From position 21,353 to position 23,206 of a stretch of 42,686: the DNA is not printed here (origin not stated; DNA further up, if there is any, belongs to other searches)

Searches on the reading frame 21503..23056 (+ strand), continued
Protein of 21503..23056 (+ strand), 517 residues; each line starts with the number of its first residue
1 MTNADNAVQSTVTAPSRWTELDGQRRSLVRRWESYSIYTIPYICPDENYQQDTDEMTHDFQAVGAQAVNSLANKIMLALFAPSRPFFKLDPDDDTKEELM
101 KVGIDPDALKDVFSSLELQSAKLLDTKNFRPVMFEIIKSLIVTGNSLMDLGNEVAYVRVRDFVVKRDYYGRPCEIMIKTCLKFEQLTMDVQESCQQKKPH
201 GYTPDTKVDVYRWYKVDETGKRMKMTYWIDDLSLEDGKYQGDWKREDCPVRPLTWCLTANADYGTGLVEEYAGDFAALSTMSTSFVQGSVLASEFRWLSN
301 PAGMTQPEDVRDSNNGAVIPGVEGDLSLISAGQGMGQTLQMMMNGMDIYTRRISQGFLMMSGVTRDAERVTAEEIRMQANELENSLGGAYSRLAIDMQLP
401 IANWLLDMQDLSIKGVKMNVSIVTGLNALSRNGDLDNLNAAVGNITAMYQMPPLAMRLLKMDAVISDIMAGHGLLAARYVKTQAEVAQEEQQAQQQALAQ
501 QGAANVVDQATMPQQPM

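Call 59: get_annotated_region(hit=H63, flank=3000)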
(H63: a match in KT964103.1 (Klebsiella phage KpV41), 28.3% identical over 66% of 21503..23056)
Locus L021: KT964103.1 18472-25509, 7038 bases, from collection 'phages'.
description: Klebsiella phage KpV41, complete genome.
organism: Klebsiella phage KpV41 (NCBI taxid 1747282)
taxonomy: Viruses; Duplodnaviria; Heunggongvirae; Uroviricota; Caudoviricetes; Autographiviridae; Slopekvirinae; Drulisvirus; Drulisvirus KpV41
host: Klebsiella pneumoniae; source: sewage; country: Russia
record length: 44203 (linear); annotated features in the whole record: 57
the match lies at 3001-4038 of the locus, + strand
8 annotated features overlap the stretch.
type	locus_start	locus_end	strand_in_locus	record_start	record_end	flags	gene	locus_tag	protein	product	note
CDS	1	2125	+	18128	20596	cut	-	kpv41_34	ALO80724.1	putative DNA-dependent RNA polymerase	-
CDS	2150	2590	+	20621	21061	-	-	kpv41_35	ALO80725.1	hypothetical protein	-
CDS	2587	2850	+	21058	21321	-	-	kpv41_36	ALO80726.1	hypothetical protein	-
CDS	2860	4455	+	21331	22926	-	-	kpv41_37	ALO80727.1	putative head-tail connector protein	-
CDS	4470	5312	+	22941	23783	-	-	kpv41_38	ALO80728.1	putative scaffolding protein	-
CDS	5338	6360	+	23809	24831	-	-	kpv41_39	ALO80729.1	putative capsid protein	-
CDS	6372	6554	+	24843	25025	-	-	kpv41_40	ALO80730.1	hypothetical protein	-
CDS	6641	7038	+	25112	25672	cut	-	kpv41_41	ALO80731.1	putative tail tubular protein A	-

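Call 60: get_annotated_region(hit=H59, flank=3000)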
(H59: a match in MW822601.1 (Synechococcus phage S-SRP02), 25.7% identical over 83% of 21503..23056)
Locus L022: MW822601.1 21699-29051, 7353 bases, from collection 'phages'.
description: Synechococcus phage S-SRP02, complete genome.
organism: Synechococcus phage S-SRP02 (NCBI taxid 2823854)
taxonomy: Viruses; Duplodnaviria; Heunggongvirae; Uroviricota; Caudoviricetes; Autographiviridae
host: Synechococcus sp. SR-C1; source: tropical freshwater lake; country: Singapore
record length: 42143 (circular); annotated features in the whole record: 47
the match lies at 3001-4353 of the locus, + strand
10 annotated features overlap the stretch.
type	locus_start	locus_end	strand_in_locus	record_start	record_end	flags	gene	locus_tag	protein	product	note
CDS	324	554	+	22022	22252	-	-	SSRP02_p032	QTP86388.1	hypothetical protein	-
CDS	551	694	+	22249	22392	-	-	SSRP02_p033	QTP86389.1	hypothetical protein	-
CDS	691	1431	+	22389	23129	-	-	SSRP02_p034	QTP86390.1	DNA polymerase I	-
CDS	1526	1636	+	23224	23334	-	-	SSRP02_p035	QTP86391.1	hypothetical protein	-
CDS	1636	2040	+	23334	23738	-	-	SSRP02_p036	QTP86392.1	hypothetical protein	-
CDS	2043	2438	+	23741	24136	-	-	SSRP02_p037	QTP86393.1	hypothetical protein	-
CDS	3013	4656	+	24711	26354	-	-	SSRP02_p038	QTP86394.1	head-to-tail connector (portal) protein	-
CDS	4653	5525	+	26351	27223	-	-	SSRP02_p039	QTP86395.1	capsid assembly protein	-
CDS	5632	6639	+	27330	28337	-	-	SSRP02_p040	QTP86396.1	major capsid protein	-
CDS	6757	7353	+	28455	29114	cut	-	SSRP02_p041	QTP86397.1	tail tubular protein A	-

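Call 61: get_annotated_region(hit=H57, flank=3000)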
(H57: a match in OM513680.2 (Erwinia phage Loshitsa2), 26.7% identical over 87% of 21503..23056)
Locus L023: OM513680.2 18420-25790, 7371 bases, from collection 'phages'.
description: Erwinia phage Loshitsa2, complete genome.
organism: Erwinia phage Loshitsa2 (NCBI taxid 2923254)
taxonomy: Viruses; Duplodnaviria; Heunggongvirae; Uroviricota; Caudoviricetes; Autographiviridae
host: Erwinia amylovora 1/79Sm; source: soil sample near an apple tree; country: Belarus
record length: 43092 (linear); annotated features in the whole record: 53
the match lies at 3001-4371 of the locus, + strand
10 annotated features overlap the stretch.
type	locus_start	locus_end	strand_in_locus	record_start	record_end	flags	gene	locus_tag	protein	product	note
CDS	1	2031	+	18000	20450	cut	-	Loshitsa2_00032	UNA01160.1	DNA-directed RNA polymerase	-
CDS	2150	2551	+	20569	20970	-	-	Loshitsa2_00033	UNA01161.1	hypothetical protein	-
CDS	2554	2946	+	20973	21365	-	-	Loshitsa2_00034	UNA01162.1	putative structural protein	-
CDS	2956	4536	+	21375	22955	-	-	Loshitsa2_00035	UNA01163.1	putative head-tail connector protein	-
CDS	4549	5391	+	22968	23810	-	-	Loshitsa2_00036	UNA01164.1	putative scaffolding protein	-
CDS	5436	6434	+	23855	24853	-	-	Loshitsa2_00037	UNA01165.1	putative major capsid protein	-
CDS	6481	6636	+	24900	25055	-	-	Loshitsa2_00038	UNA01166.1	hypothetical protein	-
tRNA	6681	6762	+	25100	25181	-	-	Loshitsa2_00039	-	tRNA-Tyr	-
tRNA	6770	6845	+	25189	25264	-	-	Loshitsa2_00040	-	tRNA-Asn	-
CDS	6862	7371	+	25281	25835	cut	-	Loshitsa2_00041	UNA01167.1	putative tail tubular protein A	-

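Call 67: search_protein_families(library=phrogs, proteins=[L010:2589-2987:+, L011:2572-2976:+, L012:2643-2987:+, L013:2552-2971:+, L017:2684-2977:+, L021:2587-2847:+, L023:2554-2943:+, L019:2675-2923:+, L020:2642-2929:+, L018:2726-2962:+], max_evalue=0.01)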
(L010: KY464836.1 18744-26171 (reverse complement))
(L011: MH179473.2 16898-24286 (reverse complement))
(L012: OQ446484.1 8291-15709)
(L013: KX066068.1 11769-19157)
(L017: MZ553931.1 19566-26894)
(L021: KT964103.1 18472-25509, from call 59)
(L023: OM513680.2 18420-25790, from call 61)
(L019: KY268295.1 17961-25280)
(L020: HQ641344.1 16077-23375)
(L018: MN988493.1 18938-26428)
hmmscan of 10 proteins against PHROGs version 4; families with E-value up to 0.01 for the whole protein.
L010:2589-2987:+ (133 aa): 3 families
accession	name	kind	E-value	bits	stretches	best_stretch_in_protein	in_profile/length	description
phrog_9212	-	unknown function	8.5e-52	176.1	1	1-133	1-140/140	-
phrog_6529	-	unknown function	6.6e-06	27.4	1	2-111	2-112/131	-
phrog_5158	-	unknown function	0.00096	19.8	1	23-106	194-277/322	-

L011:2572-2976:+ (135 aa): 2 families
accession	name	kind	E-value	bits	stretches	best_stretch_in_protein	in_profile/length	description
phrog_6529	-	unknown function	4.4e-38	131.5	1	1-135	1-131/131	-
phrog_9212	-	unknown function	5.1e-05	24.5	1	29-135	24-139/140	-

L012:2643-2987:+ (115 aa): 1 family
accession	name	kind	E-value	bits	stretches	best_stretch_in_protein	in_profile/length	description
phrog_6529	-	unknown function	3.9e-31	109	1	1-106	16-131/131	-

L013:2552-2971:+ (140 aa): 2 families
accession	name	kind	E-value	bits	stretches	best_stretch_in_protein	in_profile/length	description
phrog_9212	-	unknown function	2.2e-22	80.7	1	35-140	17-139/140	-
phrog_6529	-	unknown function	0.0095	17.2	0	46-128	31-122/131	-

L017:2684-2977:+ (98 aa): 3 families
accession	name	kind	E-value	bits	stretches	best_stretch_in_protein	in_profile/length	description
phrog_3112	-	head and packaging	3e-25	90.1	1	9-96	4-104/104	virion structural protein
phrog_4893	-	unknown function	4.9e-08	34.7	1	1-97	1-92/94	-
phrog_35536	-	head and packaging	0.00069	20.8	1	44-96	32-85/87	virion structural protein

L021:2587-2847:+ (87 aa): 4 families
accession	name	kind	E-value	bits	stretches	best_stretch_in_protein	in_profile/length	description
phrog_3112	-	head and packaging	2.7e-26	93.5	1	7-87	24-104/104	virion structural protein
phrog_9015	-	unknown function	0.00064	21.4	1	1-50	1-50/79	-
phrog_4893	-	unknown function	0.0032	19.3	1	5-86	14-90/94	-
phrog_35536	-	head and packaging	0.0042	18.3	1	33-86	31-84/87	virion structural protein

L023:2554-2943:+ (130 aa): 1 family
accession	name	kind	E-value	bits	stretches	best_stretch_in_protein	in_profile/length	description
phrog_3112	-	head and packaging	5e-17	63.7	1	23-129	4-104/104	virion structural protein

L019:2675-2923:+ (83 aa): 1 family
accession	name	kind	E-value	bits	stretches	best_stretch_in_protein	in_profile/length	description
phrog_4893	-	unknown function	1.2e-42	145.6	1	1-83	11-94/94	-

L020:2642-2929:+ (96 aa): 3 families
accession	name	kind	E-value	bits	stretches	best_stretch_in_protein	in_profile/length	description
phrog_10099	-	unknown function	1.7e-60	202.6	1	1-96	1-96/96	-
phrog_1320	-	moron, auxiliary metabolic gene and host takeover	5.5e-12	47.7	1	3-96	6-93/93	host range and adsorption protein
phrog_6529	-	unknown function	0.002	19.4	1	15-81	24-89/131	-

L018:2726-2962:+ (79 aa): 1 family
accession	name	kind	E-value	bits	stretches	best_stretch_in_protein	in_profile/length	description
phrog_19281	-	unknown function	1e-52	177.6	1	1-79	1-79/79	-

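Call 109: search_protein_families(library=phrogs, proteins=[L018:2433-2711:+, L014:2484-2744:+, L014:2757-2957:+, L022:1636-2037:+, L022:2043-2435:+, L022:2442-3008:+, L020:1948-2196:+, L015:2751-2960:+], max_evalue=0.1)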
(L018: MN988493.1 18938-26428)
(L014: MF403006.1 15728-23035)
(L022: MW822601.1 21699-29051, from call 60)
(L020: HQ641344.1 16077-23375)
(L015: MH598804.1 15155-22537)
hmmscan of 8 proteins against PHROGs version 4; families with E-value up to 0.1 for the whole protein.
L018:2433-2711:+ (93 aa): 1 family
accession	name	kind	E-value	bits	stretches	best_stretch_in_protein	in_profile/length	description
phrog_17647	-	unknown function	3e-54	183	1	1-93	1-93/93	-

L014:2484-2744:+ (87 aa): 1 family
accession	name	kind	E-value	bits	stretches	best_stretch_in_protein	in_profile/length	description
phrog_17647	-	unknown function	8.1e-33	114.3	1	1-87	1-93/93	-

L014:2757-2957:+ (67 aa): 1 family
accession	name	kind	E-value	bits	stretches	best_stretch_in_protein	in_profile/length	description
phrog_1391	-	unknown function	1.2e-11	46.3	1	1-63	1-65/85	-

L022:1636-2037:+ (134 aa): 3 families
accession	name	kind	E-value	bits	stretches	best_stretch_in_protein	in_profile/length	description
phrog_14107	-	unknown function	0.0004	21.1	0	52-82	32-62/66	-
phrog_1677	-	unknown function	0.026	15.1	1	17-84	162-233/287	-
phrog_1320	-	moron, auxiliary metabolic gene and host takeover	0.041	16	1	58-129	26-92/93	host range and adsorption protein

L022:2043-2435:+ (131 aa): 1 family
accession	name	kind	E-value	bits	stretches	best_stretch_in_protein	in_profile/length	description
phrog_5448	-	tail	0.067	10.9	1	14-101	2061-2146/3103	tail length tape measure protein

L022:2442-3008:+ (189 aa): 0 families

L020:1948-2196:+ (83 aa): 1 family
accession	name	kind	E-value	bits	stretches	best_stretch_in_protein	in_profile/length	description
phrog_1391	-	unknown function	1.2e-18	68.7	1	4-82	2-77/85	-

L015:2751-2960:+ (70 aa): 0 families
